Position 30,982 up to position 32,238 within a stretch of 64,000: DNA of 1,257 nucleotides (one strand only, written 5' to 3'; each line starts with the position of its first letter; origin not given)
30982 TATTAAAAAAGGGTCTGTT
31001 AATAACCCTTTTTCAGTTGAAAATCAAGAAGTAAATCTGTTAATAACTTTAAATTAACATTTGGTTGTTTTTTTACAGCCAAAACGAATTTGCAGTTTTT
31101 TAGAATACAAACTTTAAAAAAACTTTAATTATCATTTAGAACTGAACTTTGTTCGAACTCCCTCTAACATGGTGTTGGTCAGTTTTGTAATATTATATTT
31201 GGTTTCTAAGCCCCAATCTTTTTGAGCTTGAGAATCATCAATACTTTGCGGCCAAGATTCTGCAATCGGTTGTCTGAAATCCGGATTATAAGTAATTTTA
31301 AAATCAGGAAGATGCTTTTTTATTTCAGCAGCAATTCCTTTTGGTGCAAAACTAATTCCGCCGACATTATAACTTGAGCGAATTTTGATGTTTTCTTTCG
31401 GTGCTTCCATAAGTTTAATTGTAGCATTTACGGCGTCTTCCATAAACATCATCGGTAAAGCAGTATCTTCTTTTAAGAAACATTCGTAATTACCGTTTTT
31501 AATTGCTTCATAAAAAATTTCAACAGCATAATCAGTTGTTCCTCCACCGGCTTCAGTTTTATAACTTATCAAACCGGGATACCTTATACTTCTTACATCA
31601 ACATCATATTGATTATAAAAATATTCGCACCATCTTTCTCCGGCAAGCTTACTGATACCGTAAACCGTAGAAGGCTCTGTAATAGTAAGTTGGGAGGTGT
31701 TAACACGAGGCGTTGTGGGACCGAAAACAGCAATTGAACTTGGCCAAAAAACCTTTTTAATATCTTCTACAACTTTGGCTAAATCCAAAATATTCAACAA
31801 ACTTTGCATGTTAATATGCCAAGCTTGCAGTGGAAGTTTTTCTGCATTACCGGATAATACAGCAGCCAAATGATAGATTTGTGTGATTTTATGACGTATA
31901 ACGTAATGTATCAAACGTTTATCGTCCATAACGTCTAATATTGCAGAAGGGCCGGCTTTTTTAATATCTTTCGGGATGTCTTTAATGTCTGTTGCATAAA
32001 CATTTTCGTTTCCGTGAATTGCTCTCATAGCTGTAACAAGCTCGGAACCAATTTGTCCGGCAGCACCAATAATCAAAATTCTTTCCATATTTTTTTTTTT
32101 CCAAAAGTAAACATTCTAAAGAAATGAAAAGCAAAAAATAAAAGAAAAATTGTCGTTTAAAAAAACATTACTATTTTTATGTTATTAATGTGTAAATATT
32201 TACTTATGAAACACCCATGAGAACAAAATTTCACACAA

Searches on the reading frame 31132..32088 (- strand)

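Call 3: search_protein_families(library=pfam, proteins=[window:31132-32088:-], max_evalue=0.1)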
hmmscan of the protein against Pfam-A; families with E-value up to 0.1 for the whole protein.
window:31132-32088:- (318 aa): 7 families
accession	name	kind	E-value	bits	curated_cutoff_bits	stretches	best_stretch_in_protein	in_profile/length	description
PF01370.27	Epimerase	-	4.4e-28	98.8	20.9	1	4-243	1-240/240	NAD dependent epimerase/dehydratase family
PF16363.11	GDP_Man_Dehyd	-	4.6e-17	62.9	27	1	5-307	1-332/332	GDP-mannose 4,6 dehydratase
PF04321.23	RmlD_sub_bind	-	2.2e-12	47.1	27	1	3-155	2-137/287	RmlD substrate binding domain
PF07993.18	NAD_binding_4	-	9.3e-08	32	20.1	1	65-222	86-257/258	Male sterility protein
PF02719.21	Polysacc_synt_2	-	1.5e-05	24.8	20.2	1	4-113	1-123/293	Polysaccharide biosynthesis protein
PF01073.25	3Beta_HSD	-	0.00037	20.1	22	1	5-126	1-127/280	3-beta hydroxysteroid dehydrogenase/isomerase family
PF01113.26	DapB_N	-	0.046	14.3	25.6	1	3-44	2-43/124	Dihydrodipicolinate reductase, N-terminus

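Call 4: search_protein_families(library=ncbifam, proteins=[window:31132-32088:-], max_evalue=0.1)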
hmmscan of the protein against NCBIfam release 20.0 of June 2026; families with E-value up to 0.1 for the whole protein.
window:31132-32088:- (318 aa): 15 families
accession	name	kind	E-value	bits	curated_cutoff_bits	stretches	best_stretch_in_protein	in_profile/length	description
NF043036.1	ErythonDh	equivalog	2.6e-30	105.7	325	1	3-304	2-313/321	D-erythronate dehydrogenase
TIGR02197.1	heptose_epim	equivalog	5.6e-15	55.3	274.6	1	4-232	1-235/316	ADP-glyceromanno-heptose 6-epimerase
TIGR01179.1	galE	equivalog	1e-11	44.3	262.3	1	3-170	1-173/332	UDP-glucose 4-epimerase GalE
TIGR01214.1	rmlD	equivalog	1e-08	34.7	224.05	1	3-155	1-136/285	dTDP-4-dehydrorhamnose reductase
NF041293.1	G6PDh_Azf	equivalog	3.9e-07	29.7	400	1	3-171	4-180/252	NAD-dependent glucose-6-phosphate dehydrogenase Azf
TIGR04180.1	EDH_00030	hypoth_equivalog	1.7e-05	24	475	1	4-169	1-171/297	NAD-dependent 4,6-dehydratase LegB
NF047922.1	GDPFucSynFcl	equivalog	2.3e-05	24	500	1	49-243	35-235/308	GDP-L-fucose synthase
NF007956.0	PRK10675.1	subfamily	5e-05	22.6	394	1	47-153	52-159/338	UDP-glucose 4-epimerase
TIGR03466.1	HpnA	hypoth_equivalog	8.1e-05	21.7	367.65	1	3-159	2-157/327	hopanoid-associated sugar epimerase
TIGR02622.1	CDP_4_6_dhtase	equivalog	0.00054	19.2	278.45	1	3-113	6-124/352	CDP-glucose 4,6-dehydratase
NF008360.0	PRK11150.1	equivalog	0.00085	18.6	452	1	4-192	2-189/310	ADP-glyceromanno-heptose 6-epimerase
NF006532.0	PRK09009.1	equivalog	0.0084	15.7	330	1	3-72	2-69/235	SDR family oxidoreductase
NF007440.0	PRK09987.1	equivalog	0.0099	15.2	308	1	3-154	2-139/299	dTDP-4-dehydrorhamnose reductase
TIGR01181.1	dTDP_gluc_dehyt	equivalog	0.01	15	365.1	1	3-166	1-174/321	dTDP-glucose 4,6-dehydratase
NF058621.1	DiazavRedAvaA7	equivalog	0.019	14.6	400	0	3-76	2-73/304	3-diazoavenalumate denitrifying reductase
